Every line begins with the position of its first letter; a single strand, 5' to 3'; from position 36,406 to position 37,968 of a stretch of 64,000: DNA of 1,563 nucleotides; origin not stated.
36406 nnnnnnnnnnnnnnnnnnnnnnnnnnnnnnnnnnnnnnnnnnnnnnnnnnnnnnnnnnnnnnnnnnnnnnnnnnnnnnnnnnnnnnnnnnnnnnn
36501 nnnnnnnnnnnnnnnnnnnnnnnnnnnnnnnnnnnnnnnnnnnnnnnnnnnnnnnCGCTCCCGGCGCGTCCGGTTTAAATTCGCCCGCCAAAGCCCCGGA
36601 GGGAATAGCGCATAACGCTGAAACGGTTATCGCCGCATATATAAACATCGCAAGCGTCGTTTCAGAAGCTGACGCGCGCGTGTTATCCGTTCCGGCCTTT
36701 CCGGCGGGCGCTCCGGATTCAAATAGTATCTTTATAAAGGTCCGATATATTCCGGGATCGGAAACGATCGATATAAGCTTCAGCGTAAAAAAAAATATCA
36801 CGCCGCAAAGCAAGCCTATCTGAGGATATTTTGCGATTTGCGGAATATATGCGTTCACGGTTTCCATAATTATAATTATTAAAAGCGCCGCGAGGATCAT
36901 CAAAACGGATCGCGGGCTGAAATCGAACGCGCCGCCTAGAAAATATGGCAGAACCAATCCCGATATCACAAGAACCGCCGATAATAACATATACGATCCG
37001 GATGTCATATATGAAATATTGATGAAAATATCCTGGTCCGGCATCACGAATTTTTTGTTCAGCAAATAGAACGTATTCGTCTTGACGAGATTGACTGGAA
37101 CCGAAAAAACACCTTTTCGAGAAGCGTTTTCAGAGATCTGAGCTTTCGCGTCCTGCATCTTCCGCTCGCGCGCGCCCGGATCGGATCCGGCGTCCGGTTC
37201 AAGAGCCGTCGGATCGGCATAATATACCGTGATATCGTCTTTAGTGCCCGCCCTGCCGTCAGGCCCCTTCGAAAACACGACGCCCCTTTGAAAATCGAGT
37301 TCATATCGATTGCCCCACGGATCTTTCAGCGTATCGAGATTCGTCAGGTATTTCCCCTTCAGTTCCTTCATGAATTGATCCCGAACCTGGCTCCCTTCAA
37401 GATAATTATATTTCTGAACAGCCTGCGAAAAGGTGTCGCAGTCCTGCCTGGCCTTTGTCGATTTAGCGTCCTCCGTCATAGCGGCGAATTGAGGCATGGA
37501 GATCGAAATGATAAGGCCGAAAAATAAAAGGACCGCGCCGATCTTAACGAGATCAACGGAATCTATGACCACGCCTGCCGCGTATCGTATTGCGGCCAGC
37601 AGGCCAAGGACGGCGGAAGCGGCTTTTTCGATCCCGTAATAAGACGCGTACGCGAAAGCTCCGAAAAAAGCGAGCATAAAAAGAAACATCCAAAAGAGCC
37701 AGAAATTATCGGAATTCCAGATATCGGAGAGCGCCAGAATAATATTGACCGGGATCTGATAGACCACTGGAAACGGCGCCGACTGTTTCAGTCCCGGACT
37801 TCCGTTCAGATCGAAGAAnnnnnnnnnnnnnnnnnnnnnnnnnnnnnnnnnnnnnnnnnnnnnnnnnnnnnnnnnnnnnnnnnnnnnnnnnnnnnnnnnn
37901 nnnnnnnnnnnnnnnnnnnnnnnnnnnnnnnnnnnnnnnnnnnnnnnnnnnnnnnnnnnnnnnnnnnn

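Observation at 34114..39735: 1873-aa multi-pass membrane protein with an internal GspG-like pseudopilin domain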

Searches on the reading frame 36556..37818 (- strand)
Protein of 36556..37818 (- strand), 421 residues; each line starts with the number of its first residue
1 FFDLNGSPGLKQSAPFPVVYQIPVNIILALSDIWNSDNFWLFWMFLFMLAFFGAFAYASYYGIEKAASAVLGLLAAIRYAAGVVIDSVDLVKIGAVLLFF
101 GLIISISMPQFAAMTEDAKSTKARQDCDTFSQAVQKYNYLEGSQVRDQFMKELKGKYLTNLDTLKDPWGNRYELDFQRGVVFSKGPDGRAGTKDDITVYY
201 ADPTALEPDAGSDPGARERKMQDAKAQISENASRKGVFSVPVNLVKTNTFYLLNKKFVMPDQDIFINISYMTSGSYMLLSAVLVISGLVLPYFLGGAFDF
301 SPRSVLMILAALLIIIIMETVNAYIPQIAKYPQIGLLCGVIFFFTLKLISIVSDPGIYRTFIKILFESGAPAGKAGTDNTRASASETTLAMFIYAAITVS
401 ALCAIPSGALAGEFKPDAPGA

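Call 92: predict_structure(alignment_id=A4)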
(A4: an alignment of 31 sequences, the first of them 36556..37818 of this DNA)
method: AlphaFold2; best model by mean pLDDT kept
length: 421 residues; sequences in the alignment: 31
mean_pLDDT: 71.3   pTM: 0.46
mean pLDDT of the five models: 71.3, 70.4, 69.4, 68.8, 68.6
residues with pLDDT >= 90: 91; 70-90: 161; 50-70: 81; < 50: 88
segments of 3 or more residues with pLDDT < 50: 1-19, 235-263, 369-383, 401-421
pLDDT, mean of each block of 10 residues (from residue 1): 42 47 68 75 83 87 88 82 68 78 80 83 97 97 97 96 97 97 97 96 70 69 78 54 38 38 49 63 67 56 77 77 73 77 79 77 62 42 51 58 44 40 37
secondary structure, 60 per line:
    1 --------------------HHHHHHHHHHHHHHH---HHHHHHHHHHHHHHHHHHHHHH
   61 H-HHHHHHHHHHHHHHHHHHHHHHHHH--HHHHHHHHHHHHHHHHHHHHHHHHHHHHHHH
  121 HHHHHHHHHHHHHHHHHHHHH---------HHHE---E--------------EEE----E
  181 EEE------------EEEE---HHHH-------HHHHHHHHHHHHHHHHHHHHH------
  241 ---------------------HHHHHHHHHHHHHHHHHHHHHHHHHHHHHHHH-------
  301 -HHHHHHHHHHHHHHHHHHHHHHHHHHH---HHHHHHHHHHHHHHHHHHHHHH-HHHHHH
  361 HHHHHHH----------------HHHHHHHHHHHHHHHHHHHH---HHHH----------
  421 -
elements in order: H21-35 H39-61 H63-87 H90-141 E173-175 E180-183 E196-199 H203-206 H214-234 H262-293 H302-328 H332-353 H355-367 H384-403 H407-410

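Call 94: fold_search(model_id=the predicted structure, library=pdb)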
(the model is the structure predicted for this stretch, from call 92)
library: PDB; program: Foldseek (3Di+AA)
matches with E <= 10: 26; with E <= 0.001: 0
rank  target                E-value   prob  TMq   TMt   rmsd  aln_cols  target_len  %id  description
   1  6vlz_AL               1.7e+00  0.13  0.09  0.18  19.7       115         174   13  Structure of the human mitochondrial ribosome-EF-G1 complex (ClassI) (released 2020-08-05)
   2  5sva_U                1.8e+00  0.06  0.08  0.18  28.5       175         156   11  Mediator-RNA Polymerase II Pre-Initiation Complex (released 2016-09-28)
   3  5oc0                  2.4e+00  0.18  0.16  0.31  12.2       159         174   19  Structure of E. coli superoxide oxidase (released 2018-06-20)
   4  8qbs                  2.6e+00  0.09  0.13  0.24  37.4       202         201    9  Cryo-EM structure of Vipp1-F197K/L200K helical filament with lattice 1 (Vipp1-F197K/L200K_L1) (released 2024-09-11)
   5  1yke_A                4.8e+00  0.08  0.10  0.32  21.6       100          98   16  Structure of the mediator MED7/MED21 subcomplex (released 2005-02-22)
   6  8jip_R                4.8e+00  0.07  0.15  0.16   9.2       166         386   16  Cryo-EM structure of the GLP-1R/GCGR dual agonist MEDI0382-bound human GLP-1R-Gs complex (released 2023-09-06)
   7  4g7v_S                5.0e+00  0.12  0.16  0.35   8.2       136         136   15  Crystal structure of voltage sensing domain of Ci-VSP with fragment antibody (R217E, 2.5 A) (released 2014-02-05)
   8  4j2c_A                5.3e+00  0.09  0.12  0.34   8.3       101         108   11  GARP-SNARE Interaction (released 2013-12-25)
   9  4h6d_G                5.3e+00  0.03  0.08  0.09  13.0       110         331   13  Crystal structure of PLP-soaked HMP synthase Thi5 from S. cerevisiae (released 2012-10-17)
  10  3rpu_B                5.6e+00  0.06  0.14  0.18  30.6       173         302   17  Crystal structure of the MukE-MukF complex (released 2012-03-14)
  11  9vuc_B                5.6e+00  0.05  0.14  0.16  17.5       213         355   12  channel B complex with 2 (released 2026-03-11)
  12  6wti_D                6.2e+00  0.08  0.14  0.38   6.1        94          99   17  The Cryo-EM structure of the ubiquinol oxidase from Escherichia coli (released 2021-01-20)
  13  9kvx_A                6.2e+00  0.07  0.14  0.19  21.3       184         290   10  Cryo-EM structure of SLC30A10 in Mn2+-bound state, determined in inward-facing conformation (released 2025-10-15)
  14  8kg6_H                7.0e+00  0.09  0.13  0.13  11.7       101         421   15  Yeast replisome in state I (released 2023-12-06)
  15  3abh_A                7.3e+00  0.05  0.11  0.16  38.4       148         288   12  Crystal structure of the EFC/F-BAR domain of human PACSIN2/Syndapin II (2.0 A) (released 2010-04-14)
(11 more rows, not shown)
